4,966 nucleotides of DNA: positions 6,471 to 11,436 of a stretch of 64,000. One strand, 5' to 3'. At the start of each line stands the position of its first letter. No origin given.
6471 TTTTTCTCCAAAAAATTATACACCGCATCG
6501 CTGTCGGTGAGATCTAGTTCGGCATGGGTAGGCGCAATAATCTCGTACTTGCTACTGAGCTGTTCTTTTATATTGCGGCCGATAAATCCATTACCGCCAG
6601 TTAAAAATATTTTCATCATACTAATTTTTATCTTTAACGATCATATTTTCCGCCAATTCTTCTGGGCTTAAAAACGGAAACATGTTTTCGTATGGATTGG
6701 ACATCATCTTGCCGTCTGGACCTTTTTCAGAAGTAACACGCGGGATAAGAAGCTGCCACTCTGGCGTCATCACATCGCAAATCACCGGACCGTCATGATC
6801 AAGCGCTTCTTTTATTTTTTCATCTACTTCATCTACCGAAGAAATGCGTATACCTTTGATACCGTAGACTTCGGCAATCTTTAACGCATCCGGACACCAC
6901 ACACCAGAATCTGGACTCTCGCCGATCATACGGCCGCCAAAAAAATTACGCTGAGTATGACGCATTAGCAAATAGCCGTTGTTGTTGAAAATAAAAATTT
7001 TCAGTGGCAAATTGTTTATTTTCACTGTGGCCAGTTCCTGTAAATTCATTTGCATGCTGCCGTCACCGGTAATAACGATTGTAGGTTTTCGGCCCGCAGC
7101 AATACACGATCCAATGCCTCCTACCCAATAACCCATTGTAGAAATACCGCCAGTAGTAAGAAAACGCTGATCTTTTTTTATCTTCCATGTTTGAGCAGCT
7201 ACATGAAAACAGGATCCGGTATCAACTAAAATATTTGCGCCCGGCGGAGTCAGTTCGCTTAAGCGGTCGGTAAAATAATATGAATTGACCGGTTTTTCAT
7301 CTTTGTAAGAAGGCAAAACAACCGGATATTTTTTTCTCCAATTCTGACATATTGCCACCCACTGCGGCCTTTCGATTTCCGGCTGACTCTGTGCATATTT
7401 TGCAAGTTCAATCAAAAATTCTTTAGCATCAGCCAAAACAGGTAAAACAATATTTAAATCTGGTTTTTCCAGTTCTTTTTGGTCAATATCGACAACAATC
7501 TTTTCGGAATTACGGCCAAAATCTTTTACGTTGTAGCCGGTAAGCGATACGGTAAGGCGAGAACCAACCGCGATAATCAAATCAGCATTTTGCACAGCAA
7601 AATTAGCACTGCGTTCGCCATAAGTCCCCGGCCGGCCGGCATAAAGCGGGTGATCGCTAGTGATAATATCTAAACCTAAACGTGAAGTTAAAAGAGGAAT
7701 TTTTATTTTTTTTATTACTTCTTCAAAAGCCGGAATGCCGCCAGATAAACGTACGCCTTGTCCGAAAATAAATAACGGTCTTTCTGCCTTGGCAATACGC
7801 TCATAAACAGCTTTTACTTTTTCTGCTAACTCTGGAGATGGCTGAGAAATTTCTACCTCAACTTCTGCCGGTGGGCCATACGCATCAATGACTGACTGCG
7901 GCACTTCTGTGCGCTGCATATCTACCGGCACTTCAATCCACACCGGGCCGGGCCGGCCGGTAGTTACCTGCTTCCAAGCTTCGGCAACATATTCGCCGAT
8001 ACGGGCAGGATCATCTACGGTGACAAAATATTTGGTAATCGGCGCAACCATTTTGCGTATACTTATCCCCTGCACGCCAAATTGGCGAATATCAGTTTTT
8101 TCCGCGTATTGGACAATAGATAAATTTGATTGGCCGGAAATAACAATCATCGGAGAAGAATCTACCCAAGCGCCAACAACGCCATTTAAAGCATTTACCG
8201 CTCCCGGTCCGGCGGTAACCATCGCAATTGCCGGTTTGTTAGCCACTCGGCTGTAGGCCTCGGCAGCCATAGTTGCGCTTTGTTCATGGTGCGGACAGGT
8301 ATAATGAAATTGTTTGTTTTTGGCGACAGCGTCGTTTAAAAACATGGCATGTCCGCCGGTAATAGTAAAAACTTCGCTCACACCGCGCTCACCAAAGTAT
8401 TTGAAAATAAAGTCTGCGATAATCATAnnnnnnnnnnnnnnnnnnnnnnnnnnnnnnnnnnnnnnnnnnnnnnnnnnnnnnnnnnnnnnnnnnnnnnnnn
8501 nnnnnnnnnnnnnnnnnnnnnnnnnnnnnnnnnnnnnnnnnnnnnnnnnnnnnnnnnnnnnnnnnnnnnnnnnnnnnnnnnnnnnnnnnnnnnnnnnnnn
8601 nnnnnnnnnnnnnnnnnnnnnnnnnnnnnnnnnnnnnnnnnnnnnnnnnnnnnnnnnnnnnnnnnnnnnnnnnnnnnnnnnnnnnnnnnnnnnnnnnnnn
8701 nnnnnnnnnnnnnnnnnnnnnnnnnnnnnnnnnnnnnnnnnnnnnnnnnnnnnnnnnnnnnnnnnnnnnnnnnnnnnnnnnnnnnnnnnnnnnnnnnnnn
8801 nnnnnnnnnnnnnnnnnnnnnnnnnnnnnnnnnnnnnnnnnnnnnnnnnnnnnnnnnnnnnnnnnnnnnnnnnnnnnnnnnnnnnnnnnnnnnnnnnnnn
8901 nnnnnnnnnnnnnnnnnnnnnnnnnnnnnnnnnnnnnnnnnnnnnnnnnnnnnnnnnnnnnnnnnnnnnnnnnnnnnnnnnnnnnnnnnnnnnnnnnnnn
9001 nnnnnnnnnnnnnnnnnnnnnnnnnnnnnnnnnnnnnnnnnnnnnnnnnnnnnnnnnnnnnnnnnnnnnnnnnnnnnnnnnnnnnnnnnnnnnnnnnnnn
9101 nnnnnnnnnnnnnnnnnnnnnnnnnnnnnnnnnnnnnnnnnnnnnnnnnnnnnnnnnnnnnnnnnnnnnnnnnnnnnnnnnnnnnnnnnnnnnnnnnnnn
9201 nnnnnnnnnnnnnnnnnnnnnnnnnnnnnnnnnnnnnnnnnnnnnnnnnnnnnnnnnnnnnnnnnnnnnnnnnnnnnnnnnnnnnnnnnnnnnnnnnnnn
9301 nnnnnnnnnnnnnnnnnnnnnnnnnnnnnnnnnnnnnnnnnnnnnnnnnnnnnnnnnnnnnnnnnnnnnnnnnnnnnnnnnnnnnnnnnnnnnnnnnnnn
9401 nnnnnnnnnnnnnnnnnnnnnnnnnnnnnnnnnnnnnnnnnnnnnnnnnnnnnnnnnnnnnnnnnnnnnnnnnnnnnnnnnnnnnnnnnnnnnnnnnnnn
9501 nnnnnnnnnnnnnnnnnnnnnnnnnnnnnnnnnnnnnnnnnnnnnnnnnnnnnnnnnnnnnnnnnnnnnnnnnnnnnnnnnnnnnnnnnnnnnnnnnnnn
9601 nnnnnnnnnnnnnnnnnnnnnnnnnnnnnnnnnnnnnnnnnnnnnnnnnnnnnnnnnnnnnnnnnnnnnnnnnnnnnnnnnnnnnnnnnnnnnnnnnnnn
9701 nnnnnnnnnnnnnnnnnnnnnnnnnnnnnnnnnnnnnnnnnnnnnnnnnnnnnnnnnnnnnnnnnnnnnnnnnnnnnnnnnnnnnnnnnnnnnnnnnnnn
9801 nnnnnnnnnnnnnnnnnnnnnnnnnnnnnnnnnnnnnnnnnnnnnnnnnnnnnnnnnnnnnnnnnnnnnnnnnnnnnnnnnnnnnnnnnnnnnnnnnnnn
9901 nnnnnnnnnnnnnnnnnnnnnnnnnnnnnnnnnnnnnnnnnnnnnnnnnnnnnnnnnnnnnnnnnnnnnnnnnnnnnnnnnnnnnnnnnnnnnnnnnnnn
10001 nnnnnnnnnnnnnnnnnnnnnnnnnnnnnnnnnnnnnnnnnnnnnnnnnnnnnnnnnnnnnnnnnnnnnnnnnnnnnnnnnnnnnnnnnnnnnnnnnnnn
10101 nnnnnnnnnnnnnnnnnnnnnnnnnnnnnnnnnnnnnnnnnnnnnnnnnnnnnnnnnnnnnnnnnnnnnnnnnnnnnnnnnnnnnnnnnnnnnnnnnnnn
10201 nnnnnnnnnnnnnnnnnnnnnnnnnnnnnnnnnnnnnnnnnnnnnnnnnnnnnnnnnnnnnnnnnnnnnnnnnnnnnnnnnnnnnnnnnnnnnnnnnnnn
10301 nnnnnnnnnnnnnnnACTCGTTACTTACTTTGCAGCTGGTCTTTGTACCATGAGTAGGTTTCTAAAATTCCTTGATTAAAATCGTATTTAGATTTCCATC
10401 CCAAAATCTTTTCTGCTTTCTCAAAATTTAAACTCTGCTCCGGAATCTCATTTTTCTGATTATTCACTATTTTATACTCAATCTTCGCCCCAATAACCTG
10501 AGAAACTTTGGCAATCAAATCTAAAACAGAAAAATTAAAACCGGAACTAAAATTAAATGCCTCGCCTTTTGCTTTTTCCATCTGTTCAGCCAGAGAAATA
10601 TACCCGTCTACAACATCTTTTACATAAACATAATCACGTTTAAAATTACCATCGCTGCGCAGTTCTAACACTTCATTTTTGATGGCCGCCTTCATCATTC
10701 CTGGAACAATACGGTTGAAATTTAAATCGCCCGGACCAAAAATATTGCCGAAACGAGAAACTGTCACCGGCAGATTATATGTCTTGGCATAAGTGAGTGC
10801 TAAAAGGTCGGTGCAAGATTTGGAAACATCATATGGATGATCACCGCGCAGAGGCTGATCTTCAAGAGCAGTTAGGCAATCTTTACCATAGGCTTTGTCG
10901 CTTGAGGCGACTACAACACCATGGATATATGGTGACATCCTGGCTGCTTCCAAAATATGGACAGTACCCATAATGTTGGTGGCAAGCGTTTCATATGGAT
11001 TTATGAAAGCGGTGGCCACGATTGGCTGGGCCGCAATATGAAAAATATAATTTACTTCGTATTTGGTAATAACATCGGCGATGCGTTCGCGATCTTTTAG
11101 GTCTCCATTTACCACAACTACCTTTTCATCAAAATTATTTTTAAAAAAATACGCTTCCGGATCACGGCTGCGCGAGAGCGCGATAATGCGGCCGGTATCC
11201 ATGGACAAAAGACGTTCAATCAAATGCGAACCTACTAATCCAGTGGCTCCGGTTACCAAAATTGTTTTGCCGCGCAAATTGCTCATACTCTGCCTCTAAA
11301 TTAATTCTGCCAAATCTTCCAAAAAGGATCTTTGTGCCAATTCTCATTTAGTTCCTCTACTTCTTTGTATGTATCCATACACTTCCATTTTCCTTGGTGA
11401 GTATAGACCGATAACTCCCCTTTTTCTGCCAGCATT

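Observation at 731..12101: CDP-3,6-dideoxyhexose locus carrying a YerE-like TPP enzyme plus a DmpG/DmpF-type aldolase-dehydrogenase pair: a candidate branched-chain sugar pathway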

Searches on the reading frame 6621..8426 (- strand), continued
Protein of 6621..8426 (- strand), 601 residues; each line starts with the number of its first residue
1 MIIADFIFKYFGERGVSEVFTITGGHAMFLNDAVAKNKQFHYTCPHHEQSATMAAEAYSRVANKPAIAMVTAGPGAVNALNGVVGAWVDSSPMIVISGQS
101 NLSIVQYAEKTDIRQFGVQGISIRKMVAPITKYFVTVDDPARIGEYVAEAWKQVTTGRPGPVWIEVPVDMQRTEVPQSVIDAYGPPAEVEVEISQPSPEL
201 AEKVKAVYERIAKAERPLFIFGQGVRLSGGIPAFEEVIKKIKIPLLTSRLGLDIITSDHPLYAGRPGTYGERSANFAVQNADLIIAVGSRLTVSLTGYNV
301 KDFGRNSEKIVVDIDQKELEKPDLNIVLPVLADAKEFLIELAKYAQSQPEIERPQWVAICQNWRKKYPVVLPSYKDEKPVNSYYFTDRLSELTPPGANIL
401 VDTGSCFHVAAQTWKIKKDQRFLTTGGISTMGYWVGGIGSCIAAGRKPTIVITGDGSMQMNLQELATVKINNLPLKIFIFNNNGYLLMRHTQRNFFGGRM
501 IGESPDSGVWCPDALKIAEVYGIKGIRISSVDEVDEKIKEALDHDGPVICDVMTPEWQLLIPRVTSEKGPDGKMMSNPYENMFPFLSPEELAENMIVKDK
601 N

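Call 54: search_protein_families(library=pfam, proteins=[L009:18766-20301:+, L009:20305-21606:+, L009:11805-13310:-, L009:15938-16591:+, L006:16001-17485:+, L006:17488-18297:+, L006:18266-19600:+, L006:19616-20368:+, L006:20365-21681:+], max_evalue=0.01)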
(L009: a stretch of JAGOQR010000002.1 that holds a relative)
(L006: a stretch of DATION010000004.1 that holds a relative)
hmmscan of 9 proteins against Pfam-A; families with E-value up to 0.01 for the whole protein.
L009:18766-20301:+ (511 aa): 0 families

L009:20305-21606:+ (433 aa): 2 families
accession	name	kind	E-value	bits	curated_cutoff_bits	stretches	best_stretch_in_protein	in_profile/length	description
PF01943.22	Polysacc_synt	-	2.3e-23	83.5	28.2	1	20-295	6-272/274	Polysaccharide biosynthesis protein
PF13440.11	Polysacc_synt_3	-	6.8e-18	65.3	23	1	39-344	1-293/293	Polysaccharide biosynthesis protein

L009:11805-13310:- (501 aa): 2 families
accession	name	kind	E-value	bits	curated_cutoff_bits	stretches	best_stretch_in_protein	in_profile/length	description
PF14010.12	PEPcase_2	-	3.3e-130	435.3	25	1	4-501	1-493/493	Phosphoenolpyruvate carboxylase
PF13285.11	DUF4073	-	0.00069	19.7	28.8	1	282-339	67-120/157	Domain of unknown function (DUF4073)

L009:15938-16591:+ (217 aa): 0 families

L006:16001-17485:+ (494 aa): 0 families

L006:17488-18297:+ (269 aa): 0 families

L006:18266-19600:+ (444 aa): 2 families
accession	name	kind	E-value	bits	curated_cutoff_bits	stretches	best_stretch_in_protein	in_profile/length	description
PF01943.22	Polysacc_synt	-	6.3e-15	55.8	28.2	1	30-306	5-272/274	Polysaccharide biosynthesis protein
PF13440.11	Polysacc_synt_3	-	1.6e-13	51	23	1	50-354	1-292/293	Polysaccharide biosynthesis protein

L006:19616-20368:+ (250 aa): 5 families
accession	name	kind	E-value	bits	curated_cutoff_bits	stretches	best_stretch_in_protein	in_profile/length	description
PF00535.33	Glycos_transf_2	-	3.2e-13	50.4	23.3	1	10-139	6-132/168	Glycosyl transferase family 2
PF13704.12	Glyco_tranf_2_4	-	2.9e-06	28.1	27.5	1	11-100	1-89/98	Glycosyl transferase family 2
PF13641.12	Glyco_tranf_2_3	-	0.00051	20.6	27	1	28-108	31-112/230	Glycosyltransferase like family 2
PF10111.15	Glyco_tranf_2_2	-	0.0013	18.7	27.3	1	20-166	18-162/276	Glycosyltransferase like family 2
PF13199.12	Glyco_hydro_66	-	0.0013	17.9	23.7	1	67-143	206-282/546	Glycosyl hydrolase family 66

L006:20365-21681:+ (438 aa): 3 families
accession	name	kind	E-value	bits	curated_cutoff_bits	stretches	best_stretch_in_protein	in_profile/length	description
PF00534.26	Glycos_transf_1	-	6.6e-18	65.3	26.4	1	172-340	3-171/172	Glycosyl transferases group 1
PF13692.12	Glyco_trans_1_4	-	3.7e-12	47.1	27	1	186-327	3-142/142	Glycosyl transferases group 1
PF13524.12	Glyco_trans_1_2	-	0.00014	22.3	25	1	245-356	33-143/144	Glycosyl transferase-like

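Call 60: search_solved_structures(query=window:6621-8426:-, max_evalue=1e-68, show_alignments=2)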
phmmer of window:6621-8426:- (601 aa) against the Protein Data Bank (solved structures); distinct sequences matched with E-value up to 1e-68: 2.
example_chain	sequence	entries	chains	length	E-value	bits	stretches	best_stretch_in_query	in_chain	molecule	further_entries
8rph_A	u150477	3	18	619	1.7e-114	386.8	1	3-595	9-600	Thiamine pyrophosphate-binding protein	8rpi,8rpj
5ahk_A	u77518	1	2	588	9.7e-72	245.6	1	4-564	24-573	ACETOLACTATE SYNTHASE II, LARGE SUBUNIT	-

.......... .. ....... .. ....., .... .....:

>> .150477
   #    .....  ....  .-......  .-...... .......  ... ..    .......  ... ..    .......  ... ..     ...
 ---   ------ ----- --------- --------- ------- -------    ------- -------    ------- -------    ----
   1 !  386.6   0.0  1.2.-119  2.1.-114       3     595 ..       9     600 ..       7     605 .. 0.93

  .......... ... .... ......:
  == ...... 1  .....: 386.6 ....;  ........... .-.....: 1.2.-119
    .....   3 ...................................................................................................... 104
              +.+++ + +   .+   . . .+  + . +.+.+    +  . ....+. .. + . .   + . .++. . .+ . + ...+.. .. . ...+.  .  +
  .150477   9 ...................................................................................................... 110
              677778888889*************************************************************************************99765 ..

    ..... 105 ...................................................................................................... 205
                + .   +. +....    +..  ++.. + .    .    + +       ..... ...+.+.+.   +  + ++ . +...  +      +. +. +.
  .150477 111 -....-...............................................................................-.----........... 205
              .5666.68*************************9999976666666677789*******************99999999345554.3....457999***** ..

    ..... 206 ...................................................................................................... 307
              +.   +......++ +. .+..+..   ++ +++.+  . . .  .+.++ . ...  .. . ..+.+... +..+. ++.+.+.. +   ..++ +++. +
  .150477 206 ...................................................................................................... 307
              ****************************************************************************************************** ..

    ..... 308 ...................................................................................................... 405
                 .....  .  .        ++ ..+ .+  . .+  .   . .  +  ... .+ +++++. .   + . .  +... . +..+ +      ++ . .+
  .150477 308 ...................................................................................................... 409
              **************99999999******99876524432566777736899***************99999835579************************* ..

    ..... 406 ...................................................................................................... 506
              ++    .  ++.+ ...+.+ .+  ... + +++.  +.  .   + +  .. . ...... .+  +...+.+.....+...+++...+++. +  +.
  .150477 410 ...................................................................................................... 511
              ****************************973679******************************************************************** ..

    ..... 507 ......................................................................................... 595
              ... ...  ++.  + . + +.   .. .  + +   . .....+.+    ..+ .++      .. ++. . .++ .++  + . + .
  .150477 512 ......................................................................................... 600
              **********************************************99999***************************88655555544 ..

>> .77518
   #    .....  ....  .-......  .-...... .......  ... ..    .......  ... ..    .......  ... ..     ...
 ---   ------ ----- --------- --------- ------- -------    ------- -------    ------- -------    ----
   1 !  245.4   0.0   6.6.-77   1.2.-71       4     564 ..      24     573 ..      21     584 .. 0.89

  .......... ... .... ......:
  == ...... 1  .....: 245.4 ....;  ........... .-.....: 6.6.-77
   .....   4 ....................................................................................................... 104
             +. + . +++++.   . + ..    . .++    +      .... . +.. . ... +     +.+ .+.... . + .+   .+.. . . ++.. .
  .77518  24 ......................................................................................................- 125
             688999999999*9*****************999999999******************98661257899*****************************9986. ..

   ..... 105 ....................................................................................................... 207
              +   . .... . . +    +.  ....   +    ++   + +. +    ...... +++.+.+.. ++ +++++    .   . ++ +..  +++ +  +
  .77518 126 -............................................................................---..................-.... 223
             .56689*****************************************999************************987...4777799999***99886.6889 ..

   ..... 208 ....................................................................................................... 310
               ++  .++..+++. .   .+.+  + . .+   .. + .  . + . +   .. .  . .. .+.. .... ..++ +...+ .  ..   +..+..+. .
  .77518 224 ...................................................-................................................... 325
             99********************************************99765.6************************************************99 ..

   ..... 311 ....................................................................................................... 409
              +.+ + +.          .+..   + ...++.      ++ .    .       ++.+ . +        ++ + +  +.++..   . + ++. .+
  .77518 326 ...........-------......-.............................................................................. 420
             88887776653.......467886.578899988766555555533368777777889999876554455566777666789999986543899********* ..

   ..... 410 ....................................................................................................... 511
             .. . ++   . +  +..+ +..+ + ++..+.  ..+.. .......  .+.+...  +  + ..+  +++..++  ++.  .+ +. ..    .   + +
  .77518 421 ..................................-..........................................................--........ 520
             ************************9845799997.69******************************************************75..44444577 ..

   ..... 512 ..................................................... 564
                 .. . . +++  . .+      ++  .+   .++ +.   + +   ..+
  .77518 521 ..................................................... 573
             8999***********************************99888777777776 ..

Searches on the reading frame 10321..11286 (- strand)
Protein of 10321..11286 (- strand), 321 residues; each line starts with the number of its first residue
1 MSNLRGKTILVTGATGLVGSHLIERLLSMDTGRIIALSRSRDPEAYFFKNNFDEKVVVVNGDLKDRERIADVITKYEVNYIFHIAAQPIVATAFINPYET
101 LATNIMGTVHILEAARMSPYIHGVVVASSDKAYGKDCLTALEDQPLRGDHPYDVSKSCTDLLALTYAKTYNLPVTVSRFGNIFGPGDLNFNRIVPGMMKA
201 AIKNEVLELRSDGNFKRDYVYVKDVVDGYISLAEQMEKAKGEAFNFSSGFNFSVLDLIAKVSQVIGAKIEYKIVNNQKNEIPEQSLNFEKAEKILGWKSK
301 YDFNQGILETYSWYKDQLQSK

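Call 4: search_protein_families(library=pfam, proteins=[window:10321-11286:-])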
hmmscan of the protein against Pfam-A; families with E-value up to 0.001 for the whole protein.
window:10321-11286:- (321 aa): 9 families
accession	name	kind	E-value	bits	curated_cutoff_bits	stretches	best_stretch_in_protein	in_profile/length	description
PF16363.11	GDP_Man_Dehyd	-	9.3e-49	167.1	27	1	10-309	1-331/332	GDP-mannose 4,6 dehydratase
PF01370.27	Epimerase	-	6.5e-47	160.4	20.9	1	9-245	1-238/240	NAD dependent epimerase/dehydratase family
PF02719.21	Polysacc_synt_2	-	4.4e-24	85.6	20.2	1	9-270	1-252/293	Polysaccharide biosynthesis protein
PF07993.18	NAD_binding_4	-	6.2e-17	62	20.1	1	11-208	1-236/258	Male sterility protein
PF01073.25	3Beta_HSD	-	8.4e-15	55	22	1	10-240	1-236/280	3-beta hydroxysteroid dehydrogenase/isomerase family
PF05368.20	NmrA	-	9.7e-10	38.9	27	1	7-81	3-75/298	NmrA-like family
PF04321.23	RmlD_sub_bind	-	5.8e-08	32.6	27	1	8-253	2-219/287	RmlD substrate binding domain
PF13460.12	NAD_binding_10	-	1.5e-06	28.7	27.2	1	13-126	1-96/184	NAD(P)H-binding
PF08659.16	KR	-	1.2e-05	25.7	22.6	1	8-86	2-90/180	KR domain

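Call 59: search_protein_families(library=ncbifam, proteins=[window:10321-11286:-], max_evalue=1e-10)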
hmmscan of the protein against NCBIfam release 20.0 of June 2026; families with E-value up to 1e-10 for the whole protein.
window:10321-11286:- (321 aa): 19 families
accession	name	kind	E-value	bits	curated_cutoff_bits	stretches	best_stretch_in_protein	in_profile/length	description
TIGR02622.1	CDP_4_6_dhtase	equivalog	4e-57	193.9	278.45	1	5-318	3-334/352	CDP-glucose 4,6-dehydratase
TIGR01181.1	dTDP_gluc_dehyt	equivalog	1.3e-46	159.1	365.1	1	9-317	2-314/321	dTDP-glucose 4,6-dehydratase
TIGR04180.1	EDH_00030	hypoth_equivalog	7.4e-44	150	475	1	9-301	1-296/297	NAD-dependent 4,6-dehydratase LegB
TIGR01179.1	galE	equivalog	6.6e-37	127.1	262.3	1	9-318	2-329/332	UDP-glucose 4-epimerase GalE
NF007956.0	PRK10675.1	subfamily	4.3e-25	88.5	394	2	211-315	225-330/338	UDP-glucose 4-epimerase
NF007490.0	PRK10084.1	subfamily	5.5e-22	78.2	649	1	142-316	157-336/361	dTDP-glucose 4,6-dehydratase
NF007582.0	PRK10217.1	equivalog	1.2e-21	77.3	698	1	7-315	2-332/355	dTDP-glucose 4,6-dehydratase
TIGR02197.1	heptose_epim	equivalog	1.6e-21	76.8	274.6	1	9-276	1-273/316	ADP-glyceromanno-heptose 6-epimerase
TIGR01746.1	Thioester-redct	subfamily_domain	5.5e-20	71.9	213.35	1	8-268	1-283/371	thioester reductase domain-containing protein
NF011728.1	PRK15181.1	equivalog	2e-19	69.8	760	1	5-317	14-340/348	Vi polysaccharide biosynthesis UDP-N-acetylglucosaminuronic acid C-4 epimerase TviC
TIGR03589.1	PseB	equivalog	2.2e-18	66.3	407.75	1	5-133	3-129/324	UDP-N-acetylglucosamine 4,6-dehydratase (inverting)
NF047922.1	GDPFucSynFcl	equivalog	9.5e-18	64.7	500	1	7-318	3-305/308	GDP-L-fucose synthase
NF043036.1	ErythonDh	equivalog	2.2e-16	60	325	1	9-281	3-282/321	D-erythronate dehydrogenase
TIGR01472.1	gmd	equivalog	2.4e-16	59.9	415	1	8-277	2-280/342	GDP-mannose 4,6-dehydratase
TIGR04130.1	FnlA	equivalog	6.1e-15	54.9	730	1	5-132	3-127/337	UDP-N-acetylglucosamine 4,6-dehydratase/5-epimerase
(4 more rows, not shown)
